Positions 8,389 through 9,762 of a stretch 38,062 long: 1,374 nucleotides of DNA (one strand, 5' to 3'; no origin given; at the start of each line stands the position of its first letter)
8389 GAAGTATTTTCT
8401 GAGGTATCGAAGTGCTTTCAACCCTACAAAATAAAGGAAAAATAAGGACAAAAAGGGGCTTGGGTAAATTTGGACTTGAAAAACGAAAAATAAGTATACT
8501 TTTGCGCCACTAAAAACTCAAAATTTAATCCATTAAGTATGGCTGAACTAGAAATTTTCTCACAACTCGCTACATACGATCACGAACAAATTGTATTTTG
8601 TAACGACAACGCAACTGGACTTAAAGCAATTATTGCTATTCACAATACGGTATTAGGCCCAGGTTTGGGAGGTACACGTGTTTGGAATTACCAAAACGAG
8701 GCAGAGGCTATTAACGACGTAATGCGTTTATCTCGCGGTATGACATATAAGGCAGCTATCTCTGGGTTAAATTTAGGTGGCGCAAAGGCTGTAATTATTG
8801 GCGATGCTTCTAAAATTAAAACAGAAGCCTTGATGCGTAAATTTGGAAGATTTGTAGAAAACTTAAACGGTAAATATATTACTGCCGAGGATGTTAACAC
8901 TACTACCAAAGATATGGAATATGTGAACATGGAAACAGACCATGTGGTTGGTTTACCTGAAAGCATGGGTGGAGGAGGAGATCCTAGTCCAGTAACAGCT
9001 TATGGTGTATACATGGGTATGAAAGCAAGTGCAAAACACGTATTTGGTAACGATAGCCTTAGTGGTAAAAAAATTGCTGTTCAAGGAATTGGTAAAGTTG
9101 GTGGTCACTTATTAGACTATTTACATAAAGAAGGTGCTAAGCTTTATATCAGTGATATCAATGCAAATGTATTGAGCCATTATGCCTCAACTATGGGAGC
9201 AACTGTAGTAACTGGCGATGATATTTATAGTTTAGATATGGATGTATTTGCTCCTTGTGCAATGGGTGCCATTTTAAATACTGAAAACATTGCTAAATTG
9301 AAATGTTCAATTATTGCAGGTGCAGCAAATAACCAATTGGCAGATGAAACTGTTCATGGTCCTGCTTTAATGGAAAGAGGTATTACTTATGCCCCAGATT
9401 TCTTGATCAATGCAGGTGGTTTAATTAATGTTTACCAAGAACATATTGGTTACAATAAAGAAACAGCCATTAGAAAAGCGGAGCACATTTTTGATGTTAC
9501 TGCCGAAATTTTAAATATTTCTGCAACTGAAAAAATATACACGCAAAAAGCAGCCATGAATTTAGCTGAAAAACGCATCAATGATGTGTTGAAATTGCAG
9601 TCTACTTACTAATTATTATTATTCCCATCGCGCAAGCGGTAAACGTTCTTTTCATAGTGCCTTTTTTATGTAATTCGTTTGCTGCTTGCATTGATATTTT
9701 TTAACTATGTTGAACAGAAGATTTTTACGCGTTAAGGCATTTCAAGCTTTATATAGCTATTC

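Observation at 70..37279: The 10-bp palindrome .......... is massively over-represented and independent of reading frame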

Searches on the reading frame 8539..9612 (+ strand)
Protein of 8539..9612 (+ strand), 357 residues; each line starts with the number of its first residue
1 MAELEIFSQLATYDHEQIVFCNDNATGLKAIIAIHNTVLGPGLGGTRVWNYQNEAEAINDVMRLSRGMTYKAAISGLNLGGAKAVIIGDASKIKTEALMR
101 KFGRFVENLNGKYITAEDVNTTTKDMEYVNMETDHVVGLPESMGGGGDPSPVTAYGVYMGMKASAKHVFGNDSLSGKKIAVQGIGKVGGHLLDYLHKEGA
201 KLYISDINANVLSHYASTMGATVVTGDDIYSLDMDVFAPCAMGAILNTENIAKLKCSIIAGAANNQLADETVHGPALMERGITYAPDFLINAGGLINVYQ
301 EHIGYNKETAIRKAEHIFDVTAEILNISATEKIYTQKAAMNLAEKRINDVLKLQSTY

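Call 10: find_encoding_contigs(protein=window:8539-9612:+, flank=10000, max_places=6)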
Protein window:8539-9612:+ (357 aa): 1 contig read that carries it; 1 place shown.
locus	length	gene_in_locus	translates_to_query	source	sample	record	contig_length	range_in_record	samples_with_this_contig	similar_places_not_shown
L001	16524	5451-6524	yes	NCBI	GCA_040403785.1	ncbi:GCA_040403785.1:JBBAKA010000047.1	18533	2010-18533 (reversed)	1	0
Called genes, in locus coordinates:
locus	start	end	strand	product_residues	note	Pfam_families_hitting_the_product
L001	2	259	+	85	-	?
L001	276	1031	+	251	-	PF00535:Glycos_transf_2, PF10111:Glyco_tranf_2_2, PF13641:Glyco_tranf_2_3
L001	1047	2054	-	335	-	-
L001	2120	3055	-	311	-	-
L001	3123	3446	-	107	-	PF11680:DUF3276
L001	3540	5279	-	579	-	PF00664:ABC_membrane, PF00005:ABC_tran, PF02463:SMC_N (faint)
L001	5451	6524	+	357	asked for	PF02812:ELFV_dehydrog_N, PF00208:ELFV_dehydrog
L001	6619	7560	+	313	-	PF01029:NusB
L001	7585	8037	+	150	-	PF22544:HYDIN_VesB_CFA65-like_Ig, PF07610:DUF1573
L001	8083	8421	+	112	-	PF02699:YajC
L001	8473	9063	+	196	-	PF01121:CoaE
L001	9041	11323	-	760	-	PF00580:UvrD-helicase, PF01443:Viral_helicase1 (faint), PF13245:AAA_19, PF13604:AAA_30 (faint), PF13361:UvrD_C, PF13538:UvrD_C_2, PF21196:PcrA_UvrD_tudor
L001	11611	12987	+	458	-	PF01546:Peptidase_M20, PF07687:M20_dimer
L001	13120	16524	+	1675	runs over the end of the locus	PF01364:Peptidase_C25, PF15711:ILEI, PF13860:FlgD_ig (faint)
